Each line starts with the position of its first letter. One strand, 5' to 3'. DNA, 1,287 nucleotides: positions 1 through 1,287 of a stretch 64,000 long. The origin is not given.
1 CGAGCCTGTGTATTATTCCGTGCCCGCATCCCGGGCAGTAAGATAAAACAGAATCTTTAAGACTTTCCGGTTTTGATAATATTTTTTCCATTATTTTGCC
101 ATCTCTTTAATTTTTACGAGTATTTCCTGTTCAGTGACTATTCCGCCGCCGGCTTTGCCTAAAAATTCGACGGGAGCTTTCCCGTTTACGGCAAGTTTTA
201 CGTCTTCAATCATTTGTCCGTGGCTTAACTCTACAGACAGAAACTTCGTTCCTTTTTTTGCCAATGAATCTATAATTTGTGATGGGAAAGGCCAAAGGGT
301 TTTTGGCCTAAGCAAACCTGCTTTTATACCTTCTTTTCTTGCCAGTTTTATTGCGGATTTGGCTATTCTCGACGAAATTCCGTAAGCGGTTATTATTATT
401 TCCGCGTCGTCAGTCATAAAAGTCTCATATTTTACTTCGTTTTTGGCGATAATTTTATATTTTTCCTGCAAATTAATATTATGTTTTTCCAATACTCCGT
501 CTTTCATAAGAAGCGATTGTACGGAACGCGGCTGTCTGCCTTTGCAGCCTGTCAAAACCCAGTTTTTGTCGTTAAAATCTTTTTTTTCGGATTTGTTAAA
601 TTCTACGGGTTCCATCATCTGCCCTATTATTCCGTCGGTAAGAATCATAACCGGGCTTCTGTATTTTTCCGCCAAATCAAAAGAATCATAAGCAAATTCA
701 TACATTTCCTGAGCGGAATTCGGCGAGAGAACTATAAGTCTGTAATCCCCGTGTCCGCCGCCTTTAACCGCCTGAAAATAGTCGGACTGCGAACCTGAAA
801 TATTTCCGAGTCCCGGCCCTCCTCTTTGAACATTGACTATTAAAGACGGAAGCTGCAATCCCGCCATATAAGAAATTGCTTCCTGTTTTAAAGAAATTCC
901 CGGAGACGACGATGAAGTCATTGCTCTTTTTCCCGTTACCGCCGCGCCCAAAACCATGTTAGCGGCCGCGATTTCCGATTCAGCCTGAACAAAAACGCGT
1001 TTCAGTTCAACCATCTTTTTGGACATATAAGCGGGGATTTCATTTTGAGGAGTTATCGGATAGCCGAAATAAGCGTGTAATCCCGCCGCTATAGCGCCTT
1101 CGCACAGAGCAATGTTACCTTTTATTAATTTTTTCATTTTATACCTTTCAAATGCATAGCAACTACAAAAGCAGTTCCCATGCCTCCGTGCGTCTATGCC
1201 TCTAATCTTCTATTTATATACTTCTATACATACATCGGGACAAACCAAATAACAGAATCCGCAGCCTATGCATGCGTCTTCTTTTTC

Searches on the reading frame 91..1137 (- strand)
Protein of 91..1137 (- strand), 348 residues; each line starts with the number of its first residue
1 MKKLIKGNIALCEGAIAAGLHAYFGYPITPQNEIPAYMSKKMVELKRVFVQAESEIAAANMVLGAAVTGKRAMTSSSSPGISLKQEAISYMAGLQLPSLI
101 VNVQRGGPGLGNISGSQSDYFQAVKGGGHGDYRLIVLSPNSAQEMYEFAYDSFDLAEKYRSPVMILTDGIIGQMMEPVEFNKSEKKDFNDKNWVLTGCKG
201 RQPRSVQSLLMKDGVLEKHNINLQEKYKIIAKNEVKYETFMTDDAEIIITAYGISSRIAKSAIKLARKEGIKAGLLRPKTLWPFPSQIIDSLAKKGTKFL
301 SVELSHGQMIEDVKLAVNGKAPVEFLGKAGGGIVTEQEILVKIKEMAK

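Call 61: find_encoding_contigs(protein=window:91-1137:-, flank=10000, max_places=3)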
Protein window:91-1137:- (348 aa): 5 contigs read that carry it; 3 places shown.
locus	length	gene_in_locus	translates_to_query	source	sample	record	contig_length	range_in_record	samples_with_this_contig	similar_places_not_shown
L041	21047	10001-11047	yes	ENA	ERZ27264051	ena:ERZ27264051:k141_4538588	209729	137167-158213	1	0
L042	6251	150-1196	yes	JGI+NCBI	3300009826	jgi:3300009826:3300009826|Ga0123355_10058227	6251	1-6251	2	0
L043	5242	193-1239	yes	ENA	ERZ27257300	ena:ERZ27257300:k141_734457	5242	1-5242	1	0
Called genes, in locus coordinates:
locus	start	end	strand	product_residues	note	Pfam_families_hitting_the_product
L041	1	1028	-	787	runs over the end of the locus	PF01588:tRNA_bind, PF03483:B3_4, PF03484:B5, PF17759:tRNA_synthFbeta, PF03147:FDX-ACB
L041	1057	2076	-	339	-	PF02912:Phe_tRNA-synt_N, PF01409:tRNA-synt_2d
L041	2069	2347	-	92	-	PF25063:ARM_TT21_C (weak), PF13424:TPR_12, PF07719:TPR_2 (weak), PF13432:TPR_16 (weak), PF13414:TPR_11, PF14559:TPR_19, PF00515:TPR_1, PF13181:TPR_8, +4 more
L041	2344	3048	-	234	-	PF02254:TrkA_N, PF03446:NAD_binding_2 (weak), PF02080:TrkA_C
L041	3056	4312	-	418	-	PF02386:TrkH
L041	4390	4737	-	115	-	PF00453:Ribosomal_L20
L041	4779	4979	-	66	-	PF01632:Ribosomal_L35p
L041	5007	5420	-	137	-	PF05198:IF3_N, PF00707:IF3_C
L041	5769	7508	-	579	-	PF07973:tRNA_SAD, PF00587:tRNA-synt_2b, PF03129:HGTP_anticodon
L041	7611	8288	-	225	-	PF00149:Metallophos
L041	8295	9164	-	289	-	PF13224:DUF4032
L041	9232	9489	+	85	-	-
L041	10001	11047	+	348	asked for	PF01855:POR_N, PF02780:Transketolase_C (weak), PF17147:PFOR_II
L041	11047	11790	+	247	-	PF02775:TPP_enzyme_C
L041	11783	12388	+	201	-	PF01558:POR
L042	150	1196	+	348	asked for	PF01855:POR_N, PF02780:Transketolase_C (weak), PF17147:PFOR_II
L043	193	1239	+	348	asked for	PF01855:POR_N, PF02780:Transketolase_C (weak), PF17147:PFOR_II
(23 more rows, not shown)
